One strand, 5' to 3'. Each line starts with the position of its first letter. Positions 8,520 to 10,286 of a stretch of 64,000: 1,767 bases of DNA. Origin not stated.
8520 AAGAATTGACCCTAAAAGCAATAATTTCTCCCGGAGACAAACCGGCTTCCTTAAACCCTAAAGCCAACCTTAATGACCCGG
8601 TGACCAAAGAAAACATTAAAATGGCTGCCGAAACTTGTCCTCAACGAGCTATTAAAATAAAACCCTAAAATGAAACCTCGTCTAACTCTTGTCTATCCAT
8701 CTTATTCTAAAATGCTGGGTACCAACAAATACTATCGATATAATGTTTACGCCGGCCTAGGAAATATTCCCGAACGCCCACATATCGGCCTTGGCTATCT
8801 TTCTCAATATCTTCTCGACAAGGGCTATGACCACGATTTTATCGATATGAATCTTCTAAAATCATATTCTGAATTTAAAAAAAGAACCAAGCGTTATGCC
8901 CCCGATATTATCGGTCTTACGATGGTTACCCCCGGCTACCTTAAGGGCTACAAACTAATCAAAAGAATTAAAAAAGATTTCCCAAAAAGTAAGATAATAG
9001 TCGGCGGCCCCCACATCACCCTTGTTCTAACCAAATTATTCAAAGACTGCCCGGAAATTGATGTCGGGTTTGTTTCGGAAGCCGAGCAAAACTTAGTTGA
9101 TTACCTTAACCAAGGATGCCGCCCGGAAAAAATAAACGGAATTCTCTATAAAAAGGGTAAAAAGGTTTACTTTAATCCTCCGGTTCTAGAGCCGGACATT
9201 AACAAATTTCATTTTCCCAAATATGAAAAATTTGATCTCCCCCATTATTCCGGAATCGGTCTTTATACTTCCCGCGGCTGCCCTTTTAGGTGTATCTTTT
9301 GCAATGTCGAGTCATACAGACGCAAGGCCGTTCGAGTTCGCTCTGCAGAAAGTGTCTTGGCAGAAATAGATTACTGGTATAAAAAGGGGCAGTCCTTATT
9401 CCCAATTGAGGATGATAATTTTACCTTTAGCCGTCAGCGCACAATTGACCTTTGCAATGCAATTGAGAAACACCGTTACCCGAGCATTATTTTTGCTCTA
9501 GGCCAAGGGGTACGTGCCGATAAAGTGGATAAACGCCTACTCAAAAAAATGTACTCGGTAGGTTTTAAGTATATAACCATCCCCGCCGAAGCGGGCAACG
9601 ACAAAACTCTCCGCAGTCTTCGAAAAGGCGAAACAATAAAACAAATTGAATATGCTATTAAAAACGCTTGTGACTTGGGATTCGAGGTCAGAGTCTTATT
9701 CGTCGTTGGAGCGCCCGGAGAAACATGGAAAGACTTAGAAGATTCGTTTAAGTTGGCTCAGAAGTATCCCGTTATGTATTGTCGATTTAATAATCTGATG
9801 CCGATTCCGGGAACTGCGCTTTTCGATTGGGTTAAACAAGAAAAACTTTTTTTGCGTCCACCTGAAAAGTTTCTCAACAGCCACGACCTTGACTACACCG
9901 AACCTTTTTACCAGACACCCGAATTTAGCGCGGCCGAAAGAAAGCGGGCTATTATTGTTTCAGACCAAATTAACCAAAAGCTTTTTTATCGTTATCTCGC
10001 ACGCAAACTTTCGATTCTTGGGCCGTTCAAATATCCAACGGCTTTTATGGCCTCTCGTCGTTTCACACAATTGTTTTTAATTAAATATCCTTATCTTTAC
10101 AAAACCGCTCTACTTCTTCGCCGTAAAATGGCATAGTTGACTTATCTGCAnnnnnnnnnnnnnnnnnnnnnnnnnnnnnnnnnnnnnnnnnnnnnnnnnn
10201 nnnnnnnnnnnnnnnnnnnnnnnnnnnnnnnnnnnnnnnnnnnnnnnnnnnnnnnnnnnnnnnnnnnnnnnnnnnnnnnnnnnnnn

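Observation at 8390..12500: Self-contained redox/Fe-S module (ferredoxin, B12-radical-SAM, FNR-like reductase, NifS, NifU) embedded in a nucleotide-sugar pathway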

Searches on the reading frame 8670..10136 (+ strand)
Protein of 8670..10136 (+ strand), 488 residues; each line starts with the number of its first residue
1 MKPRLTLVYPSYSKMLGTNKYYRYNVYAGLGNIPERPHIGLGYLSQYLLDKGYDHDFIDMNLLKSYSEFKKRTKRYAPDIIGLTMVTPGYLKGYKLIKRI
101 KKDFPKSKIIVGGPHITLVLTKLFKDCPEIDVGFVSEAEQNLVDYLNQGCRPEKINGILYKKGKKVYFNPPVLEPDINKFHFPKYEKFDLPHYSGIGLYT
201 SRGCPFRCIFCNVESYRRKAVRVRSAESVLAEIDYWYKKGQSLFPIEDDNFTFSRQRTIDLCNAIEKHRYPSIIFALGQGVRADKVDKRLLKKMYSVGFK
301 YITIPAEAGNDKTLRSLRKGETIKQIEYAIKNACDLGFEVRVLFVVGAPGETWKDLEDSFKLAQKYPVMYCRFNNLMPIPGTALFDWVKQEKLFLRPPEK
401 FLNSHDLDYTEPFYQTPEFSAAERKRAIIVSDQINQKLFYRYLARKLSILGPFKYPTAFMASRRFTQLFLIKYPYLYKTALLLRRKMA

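Call 4: search_protein_families(library=pfam, proteins=[window:8670-10136:+], max_evalue=0.01)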
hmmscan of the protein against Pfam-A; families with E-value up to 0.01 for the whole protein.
window:8670-10136:+ (488 aa): 2 families
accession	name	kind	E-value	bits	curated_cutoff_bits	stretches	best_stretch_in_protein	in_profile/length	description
PF04055.27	Radical_SAM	-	6.7e-22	78.9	29.5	1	199-362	2-165/166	Radical SAM superfamily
PF02310.24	B12-binding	-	7e-14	52.1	32.1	1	37-142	13-117/121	B12 binding domain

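Call 5: search_protein_families(library=ncbifam, proteins=[window:8670-10136:+], max_evalue=0.001)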
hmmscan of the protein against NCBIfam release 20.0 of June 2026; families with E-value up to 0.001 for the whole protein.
window:8670-10136:+ (488 aa): 31 families (the best 25 are shown)
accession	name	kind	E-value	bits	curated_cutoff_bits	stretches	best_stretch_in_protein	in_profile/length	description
NF050148.1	rSAM_ApyD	equivalog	4.3e-34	117.9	750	1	73-386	70-391/645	RiPP biosynthesis radical SAM protein ApyD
TIGR03471.1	HpnJ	equivalog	2.3e-33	115.8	577.6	1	80-403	71-402/472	hopanoid biosynthesis associated radical SAM protein HpnJ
TIGR02026.1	BchE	equivalog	1.4e-32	113.2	481.35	1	35-391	19-390/497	magnesium-protoporphyrin IX monomethyl ester anaerobic oxidative cyclase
NF038361.1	rSAM_Sden_1168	equivalog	2.4e-32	112.2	575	1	65-387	128-472/560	Sden_1168 family B12-binding radical SAM P-methyltransferase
TIGR04385.1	B12_rSAM_cofa1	equivalog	1e-30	107.4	450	1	39-369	21-367/438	B12 lower ligand biosynthesis radical SAM protein BzaD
TIGR04013.1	B12_SAM_MJ_1487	hypoth_equivalog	1.1e-30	106.8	251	1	64-386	30-355/382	TIGR04013 family B12-binding domain/radical SAM domain-containing protein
TIGR04479.1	bcpD_PhpK_rSAM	subfamily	8.9e-25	87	600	1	37-365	71-408/504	PhpK family radical SAM P-methyltransferase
TIGR04014.1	B12_SAM_MJ_0865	equivalog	1.4e-24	86.7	360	1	96-390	60-360/434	methyl-coenzyme M reductase glutamine C-methyltransferase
TIGR04072.2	rSAM_ladder_B12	equivalog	8e-23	80.8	360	1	39-393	19-377/443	lipid biosynthesis B12-binding/radical SAM protein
NF045585.1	rSAM_slr0320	equivalog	3e-17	62.3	775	1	97-341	129-382/511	photosystem II high light acclimation radical SAM protein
NF040542.1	rSAM_RCCLKC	equivalog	5.7e-17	62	450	1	55-358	26-339/423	arsinothricin biosynthesis radical SAM protein ArsL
NF033070.1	rSAM_AprD4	equivalog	2.9e-15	56.1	500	1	197-407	198-408/456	AprD4 family radical SAM diol-dehydratase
TIGR04367.1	HpnR_B12_rSAM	equivalog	8.2e-15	54.3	650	1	39-347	23-334/490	hopanoid C-3 methylase HpnR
NF033712.0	B12_rSAM_KedN5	subfamily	2e-13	49.5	700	1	75-364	60-369/624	KedN5 family methylcobalamin-dependent radical SAM C-methyltransferase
TIGR00089.1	TIGR00089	subfamily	9e-12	44.5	251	1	92-386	54-338/429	MiaB/RimO family radical SAM methylthiotransferase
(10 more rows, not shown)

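Call 10: find_homologous_proteins(query=window:8670-10136:+, max_evalue=1e-10)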
Query window:8670-10136:+ (488 aa): 1881 proteins with E <= 1e-10 among 8000 candidates; the best 120 are listed.
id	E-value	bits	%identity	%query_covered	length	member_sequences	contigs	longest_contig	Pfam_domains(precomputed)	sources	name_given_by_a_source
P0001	0.0e+0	1126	100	100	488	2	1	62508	PF04055.28,PF02310.25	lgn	-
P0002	1.9e-275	932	80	100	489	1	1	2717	PF04055.28,PF02310.25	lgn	-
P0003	4.6e-269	911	78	100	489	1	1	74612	PF04055.28,PF02310.25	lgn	-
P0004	2.6e-268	909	77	99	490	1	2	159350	PF04055.28,PF02310.25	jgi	jgi:anaerobic magnesium-protoporphyrin IX monomethyl ester cyclase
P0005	8.0e-266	900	78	100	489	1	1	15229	PF04055.28,PF02310.25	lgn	-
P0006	5.8e-265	898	77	99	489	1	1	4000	PF04055.28,PF02310.25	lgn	-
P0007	2.3e-250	849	74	99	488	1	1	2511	PF04055.28,PF02310.25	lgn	-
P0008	1.9e-230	784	68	99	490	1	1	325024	PF04055.28,PF02310.25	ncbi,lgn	-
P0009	1.3e-227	774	66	99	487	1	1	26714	PF04055.28,PF02310.25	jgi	jgi:radical SAM superfamily enzyme YgiQ (UPF0313 family)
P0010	8.2e-224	762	66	99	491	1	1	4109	PF04055.28,PF02310.25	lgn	-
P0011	2.0e-223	761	65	99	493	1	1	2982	PF04055.28,PF02310.25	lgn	-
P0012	4.0e-223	760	65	99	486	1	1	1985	PF04055.28,PF02310.25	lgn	-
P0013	3.0e-222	757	64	99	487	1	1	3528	PF04055.28,PF02310.25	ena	-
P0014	7.2e-222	755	65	100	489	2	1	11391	PF04055.28,PF02310.25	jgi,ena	-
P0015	1.5e-220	751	65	99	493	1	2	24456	PF04055.28,PF02310.25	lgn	-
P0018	6.2e-216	736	64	100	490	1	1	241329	PF04055.28,PF02310.25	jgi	jgi:anaerobic magnesium-protoporphyrin IX monomethyl ester cyclase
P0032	5.7e-206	703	59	100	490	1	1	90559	PF04055.28,PF02310.25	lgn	-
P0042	2.6e-120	420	47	84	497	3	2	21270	PF04055.28,PF02310.25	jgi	jgi:radical SAM superfamily enzyme YgiQ (UPF0313 family)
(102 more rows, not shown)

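Call 11: find_encoding_contigs(protein=P0008, flank=10000, max_places=2)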
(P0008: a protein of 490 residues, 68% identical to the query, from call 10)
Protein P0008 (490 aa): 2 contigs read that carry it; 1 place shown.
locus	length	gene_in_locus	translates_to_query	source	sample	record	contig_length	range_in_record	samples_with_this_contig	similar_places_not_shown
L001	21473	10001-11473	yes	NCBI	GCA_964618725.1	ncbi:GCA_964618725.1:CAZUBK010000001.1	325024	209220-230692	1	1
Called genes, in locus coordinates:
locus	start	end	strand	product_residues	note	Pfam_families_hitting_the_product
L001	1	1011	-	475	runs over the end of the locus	PF01041:DegT_DnrJ_EryC1, PF01212:Beta_elim_lyase (weak)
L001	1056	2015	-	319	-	PF01073:3Beta_HSD, PF01370:Epimerase, PF02719:Polysacc_synt_2, PF04321:RmlD_sub_bind, PF05368:NmrA (faint), PF07993:NAD_binding_4 (faint), PF13460:NAD_binding_10, PF16363:GDP_Man_Dehyd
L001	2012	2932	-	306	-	PF00535:Glycos_transf_2, PF13641:Glyco_tranf_2_3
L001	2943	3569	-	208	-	PF25084:LbH_EIF2B (faint), PF00132:Hexapep, PF14602:Hexapep_2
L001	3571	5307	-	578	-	-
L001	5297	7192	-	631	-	-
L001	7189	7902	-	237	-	-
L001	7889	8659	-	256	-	PF02475:TRM5-TYW2_MTfase (faint), PF05050:Methyltransf_21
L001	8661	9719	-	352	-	PF00535:Glycos_transf_2, PF10111:Glyco_tranf_2_2 (weak)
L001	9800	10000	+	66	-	PF13459:Fer4_15 (weak), PF13370:Fer4_13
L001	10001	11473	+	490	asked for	PF02310:B12-binding, PF04055:Radical_SAM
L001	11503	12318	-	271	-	PF00535:Glycos_transf_2, PF13641:Glyco_tranf_2_3 (faint), PF10111:Glyco_tranf_2_2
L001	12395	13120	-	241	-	-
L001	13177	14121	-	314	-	PF01073:3Beta_HSD, PF01370:Epimerase, PF02719:Polysacc_synt_2, PF04321:RmlD_sub_bind, PF05368:NmrA (weak), PF07993:NAD_binding_4 (weak), PF13460:NAD_binding_10, PF16363:GDP_Man_Dehyd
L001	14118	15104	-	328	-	PF01408:GFO_IDH_MocA, PF01488:Shikimate_DH (weak), PF03447:NAD_binding_3 (weak), PF03807:F420_oxidored (weak), PF02894:GFO_IDH_MocA_C, PF22725:GFO_IDH_MocA_C3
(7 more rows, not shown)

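Call 12: find_encoding_contigs(protein=P0004, flank=10000, max_places=2)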
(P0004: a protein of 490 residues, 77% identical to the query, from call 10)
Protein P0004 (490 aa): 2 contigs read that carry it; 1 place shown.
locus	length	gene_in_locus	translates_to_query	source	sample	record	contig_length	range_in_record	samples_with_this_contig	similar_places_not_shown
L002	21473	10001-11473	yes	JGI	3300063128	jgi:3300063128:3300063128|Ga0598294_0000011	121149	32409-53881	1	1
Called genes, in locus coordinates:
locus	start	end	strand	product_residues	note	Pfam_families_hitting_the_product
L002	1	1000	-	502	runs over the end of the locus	PF13231:PMT_2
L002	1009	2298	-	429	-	PF01943:Polysacc_synt, PF13440:Polysacc_synt_3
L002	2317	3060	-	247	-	PF07021:MetW, PF08241:Methyltransf_11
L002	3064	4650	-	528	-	PF13231:PMT_2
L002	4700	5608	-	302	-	PF08241:Methyltransf_11, PF08242:Methyltransf_12 (faint), PF13649:Methyltransf_25, PF13847:Methyltransf_31 (weak)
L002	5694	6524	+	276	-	PF01061:ABC2_membrane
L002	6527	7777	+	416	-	PF00005:ABC_tran, PF13304:AAA_21 (faint), PF14524:Wzt_C (weak)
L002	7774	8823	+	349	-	PF00535:Glycos_transf_2, PF13641:Glyco_tranf_2_3 (weak)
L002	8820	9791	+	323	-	PF13489:Methyltransf_23, PF07021:MetW (weak), PF13847:Methyltransf_31, PF08241:Methyltransf_11, PF08242:Methyltransf_12, PF13649:Methyltransf_25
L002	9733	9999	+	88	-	-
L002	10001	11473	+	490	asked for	PF02310:B12-binding, PF04055:Radical_SAM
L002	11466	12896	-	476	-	PF02310:B12-binding, PF04055:Radical_SAM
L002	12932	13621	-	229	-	PF00970:FAD_binding_6 (weak), PF00175:NAD_binding_1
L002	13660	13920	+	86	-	PF01022:HTH_5, PF01047:MarR (faint), PF13412:HTH_24 (weak)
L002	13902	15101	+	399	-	PF00266:Aminotran_5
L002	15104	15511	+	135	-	PF01592:NifU_N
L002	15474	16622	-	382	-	PF00155:Aminotran_1_2, PF01041:DegT_DnrJ_EryC1, PF01053:Cys_Met_Meta_PP (weak)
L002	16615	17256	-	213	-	-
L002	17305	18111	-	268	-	PF00459:Inositol_P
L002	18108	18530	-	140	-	-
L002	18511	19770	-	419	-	PF00534:Glycos_transf_1, PF13692:Glyco_trans_1_4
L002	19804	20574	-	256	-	PF13489:Methyltransf_23 (weak), PF13847:Methyltransf_31, PF08241:Methyltransf_11, PF08242:Methyltransf_12, PF13649:Methyltransf_25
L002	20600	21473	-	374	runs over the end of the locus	PF13524:Glyco_trans_1_2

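Call 13: find_encoding_contigs(protein=P0018, flank=10000, max_places=2)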
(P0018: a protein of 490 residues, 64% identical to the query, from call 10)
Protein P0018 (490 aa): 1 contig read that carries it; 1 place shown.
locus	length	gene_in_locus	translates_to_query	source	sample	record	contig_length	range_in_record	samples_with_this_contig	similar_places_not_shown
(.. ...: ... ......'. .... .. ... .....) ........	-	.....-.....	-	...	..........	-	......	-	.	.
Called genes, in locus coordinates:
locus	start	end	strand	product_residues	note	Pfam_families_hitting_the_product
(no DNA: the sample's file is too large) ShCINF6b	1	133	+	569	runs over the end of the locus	PF13231:PMT_2 (faint)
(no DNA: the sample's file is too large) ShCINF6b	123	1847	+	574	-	PF13231:PMT_2 (weak)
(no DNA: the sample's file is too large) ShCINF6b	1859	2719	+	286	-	PF00535:Glycos_transf_2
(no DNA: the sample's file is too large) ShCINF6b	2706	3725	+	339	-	PF13439:Glyco_transf_4, PF00534:Glycos_transf_1, PF13692:Glyco_trans_1_4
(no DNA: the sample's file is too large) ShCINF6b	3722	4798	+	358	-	-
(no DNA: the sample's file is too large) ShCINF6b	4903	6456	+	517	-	-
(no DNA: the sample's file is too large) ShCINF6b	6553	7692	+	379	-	-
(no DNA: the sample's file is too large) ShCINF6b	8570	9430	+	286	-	PF00535:Glycos_transf_2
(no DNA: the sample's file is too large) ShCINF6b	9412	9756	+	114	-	PF10066:DUF2304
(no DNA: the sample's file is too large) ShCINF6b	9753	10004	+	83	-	PF13370:Fer4_13, PF13459:Fer4_15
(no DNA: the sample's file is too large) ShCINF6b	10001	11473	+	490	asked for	PF02310:B12-binding, PF04055:Radical_SAM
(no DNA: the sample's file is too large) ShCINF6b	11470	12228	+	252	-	PF00535:Glycos_transf_2, PF10111:Glyco_tranf_2_2, PF13641:Glyco_tranf_2_3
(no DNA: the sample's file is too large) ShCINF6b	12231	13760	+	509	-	-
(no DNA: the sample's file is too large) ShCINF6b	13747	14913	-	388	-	PF13489:Methyltransf_23 (faint), PF13506:Glyco_transf_21 (weak), PF13641:Glyco_tranf_2_3, PF00535:Glycos_transf_2, PF10111:Glyco_tranf_2_2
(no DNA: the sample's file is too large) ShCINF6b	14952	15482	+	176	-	PF00702:Hydrolase (weak), PF13419:HAD_2, PF08645:PNK3P, PF13242:Hydrolase_like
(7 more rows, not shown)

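Call 15: search_solved_structures(query=window:8670-10136:+, max_evalue=0.001)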
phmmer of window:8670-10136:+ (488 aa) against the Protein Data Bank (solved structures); distinct sequences matched with E-value up to 0.001: 7.
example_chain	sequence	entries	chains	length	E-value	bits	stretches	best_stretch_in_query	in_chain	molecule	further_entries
9ccb_A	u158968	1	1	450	1.6e-14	56.7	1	196-390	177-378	Radical SAM core domain-containing protein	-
6fd2_B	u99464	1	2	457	2.4e-10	42.8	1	198-406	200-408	Putative apramycin biosynthetic oxidoreductase 4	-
9n1b_A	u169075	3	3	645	1e-09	40.8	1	89-329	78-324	Radical SAM protein | Radical SAM enzyme CysS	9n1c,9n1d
4jc0_A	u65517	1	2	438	7.7e-08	34.6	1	184-361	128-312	Ribosomal protein S12 methylthiotransferase RimO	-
2qgq_A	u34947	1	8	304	1.5e-07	33.7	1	200-362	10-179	Protein TM_1862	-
5ul2_A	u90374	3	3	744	2.1e-06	29.8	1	36-346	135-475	OxsB protein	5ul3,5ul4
7kdx_A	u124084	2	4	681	9.4e-06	27.7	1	77-267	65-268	Methyltransferase TokK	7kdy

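Call 17: find_related_loci(query=A1, collection=genome_contigs, flank=10000)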
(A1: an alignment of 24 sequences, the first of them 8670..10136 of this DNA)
Query A1 (488 aa) in genome_contigs; peptide patterns used: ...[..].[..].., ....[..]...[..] (x = any residue, [..] = any of these).
600 stretches matched a pattern (row limit reached: there are more); 459 encode a relative of the query (tblastn E <= 1e-3); the best 80 are kept; 80 distinct loci.
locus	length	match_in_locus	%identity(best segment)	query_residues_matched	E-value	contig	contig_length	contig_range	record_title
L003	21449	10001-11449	68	2-484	0e+0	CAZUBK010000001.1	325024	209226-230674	MAG TPA_asm: uncultured Pseudomonadales bacterium isolate binchicken_co227_1206 genome assembly, contig: NODE_48_length_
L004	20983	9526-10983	58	4-488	0e+0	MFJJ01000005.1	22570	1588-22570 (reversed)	MAG: Candidatus Gottesmanbacteria bacterium RIFCSPHIGHO2_01_FULL_46_14 rifcsphigho2_01_scaffold_11368, whole genome shot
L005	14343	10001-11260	39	4-438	5e-96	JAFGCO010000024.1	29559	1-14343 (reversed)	MAG: bacterium isolate Zod_Metabat.1116 k87_3754648, whole genome shotgun sequence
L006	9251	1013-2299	33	2-433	2e-73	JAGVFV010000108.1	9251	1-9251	MAG: archaeon isolate DeMMO2_30 c_000000077366, whole genome shotgun sequence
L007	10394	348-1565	31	34-428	4e-70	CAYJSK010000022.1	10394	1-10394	MAG TPA_asm: Candidatus Woesearchaeota archaeon isolate ERP125453_co1_324 genome assembly, contig: NODE_7473_length_1039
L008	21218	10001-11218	32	34-428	5e-69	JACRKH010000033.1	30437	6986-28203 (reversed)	MAG: Candidatus Woesearchaeota archaeon isolate NC_groundwater_1850_Pr3_B-0.1um_37_25 SR-2_scaffold_141_1626566, whole g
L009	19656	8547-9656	31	37-395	1e-53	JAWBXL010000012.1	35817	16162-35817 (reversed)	MAG: Candidatus Bathyarchaeia archaeon isolate JZ-1_201803_bins_90 JZ-1_201803_bins_90_scaffold_12, whole genome shotgun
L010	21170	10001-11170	31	37-423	2e-53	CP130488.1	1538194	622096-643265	MAG: Candidatus Methanosuratincola petrocarbonis isolate LWZ-6 chromosome, complete genome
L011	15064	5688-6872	31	37-428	9e-53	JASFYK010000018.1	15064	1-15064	MAG: Thermoproteota archaeon isolate JZ_65_OP_bin_51 NODE_18_length_15064_cov_1.235121, whole genome shotgun sequence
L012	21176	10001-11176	31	37-423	2e-52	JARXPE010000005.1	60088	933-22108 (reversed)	MAG: Thermoproteota archaeon isolate JZ-2_bin_200 JZ-2.bins.200.final_scaffold_5, whole genome shotgun sequence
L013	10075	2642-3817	31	37-423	2e-52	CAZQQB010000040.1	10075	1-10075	MAG TPA_asm: uncultured Nitrososphaerota archaeon isolate binchicken_co40_19 genome assembly, contig: NODE_3131_length_1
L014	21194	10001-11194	28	38-440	9e-49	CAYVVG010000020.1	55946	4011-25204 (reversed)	MAG TPA_asm: uncultured Prolixibacteraceae bacterium isolate SRP220891_co1_52 genome assembly, contig: NODE_1040_length_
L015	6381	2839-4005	29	38-428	2e-48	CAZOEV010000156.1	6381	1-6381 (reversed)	MAG TPA_asm: uncultured Lentimicrobiaceae bacterium isolate binchicken_co51_64 genome assembly, contig: NODE_5607_length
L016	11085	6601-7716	31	37-390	6e-47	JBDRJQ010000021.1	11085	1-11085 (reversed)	MAG: Nanoarchaeota archaeon isolate MEGAHIT-group-1.660 k141_3917906, whole genome shotgun sequence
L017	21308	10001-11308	28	2-428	3e-46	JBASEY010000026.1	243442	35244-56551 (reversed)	MAG: bacterium isolate MFD13488_ilm_asm_bin9 k127_76770, whole genome shotgun sequence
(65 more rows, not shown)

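Call 18: find_related_loci(query=A1, collection=metagenome_contigs, flank=10000)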
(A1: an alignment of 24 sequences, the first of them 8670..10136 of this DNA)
Query A1 (488 aa) in metagenome_contigs; peptide patterns used: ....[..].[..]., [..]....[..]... (x = any residue, [..] = any of these).
600 stretches matched a pattern (row limit reached: there are more); 515 encode a relative of the query (tblastn E <= 1e-3); the best 80 are kept; 79 distinct loci.
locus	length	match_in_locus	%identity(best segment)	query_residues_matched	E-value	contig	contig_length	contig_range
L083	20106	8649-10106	58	4-488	0e+0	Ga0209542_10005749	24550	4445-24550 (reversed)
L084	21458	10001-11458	59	1-485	0e+0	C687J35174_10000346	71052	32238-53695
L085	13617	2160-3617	58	4-488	0e+0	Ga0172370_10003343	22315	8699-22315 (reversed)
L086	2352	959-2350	59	4-466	0e+0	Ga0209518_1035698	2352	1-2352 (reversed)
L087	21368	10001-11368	37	4-468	8e-97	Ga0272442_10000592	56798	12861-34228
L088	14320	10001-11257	40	36-451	3e-94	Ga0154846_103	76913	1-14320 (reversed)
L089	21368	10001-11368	34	4-472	2e-90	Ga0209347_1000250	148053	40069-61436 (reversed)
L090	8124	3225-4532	36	12-448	3e-84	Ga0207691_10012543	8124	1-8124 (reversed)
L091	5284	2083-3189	37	4-388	2e-75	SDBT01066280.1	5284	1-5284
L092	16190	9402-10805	32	1-469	3e-73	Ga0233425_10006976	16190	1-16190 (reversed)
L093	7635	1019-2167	34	24-404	3e-69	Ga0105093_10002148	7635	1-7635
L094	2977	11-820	40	182-448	1e-61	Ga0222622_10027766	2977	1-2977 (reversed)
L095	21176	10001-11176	32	37-423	3e-56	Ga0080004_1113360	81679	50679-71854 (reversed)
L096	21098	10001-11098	31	37-394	8e-54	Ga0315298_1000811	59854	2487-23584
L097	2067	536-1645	31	37-395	6e-55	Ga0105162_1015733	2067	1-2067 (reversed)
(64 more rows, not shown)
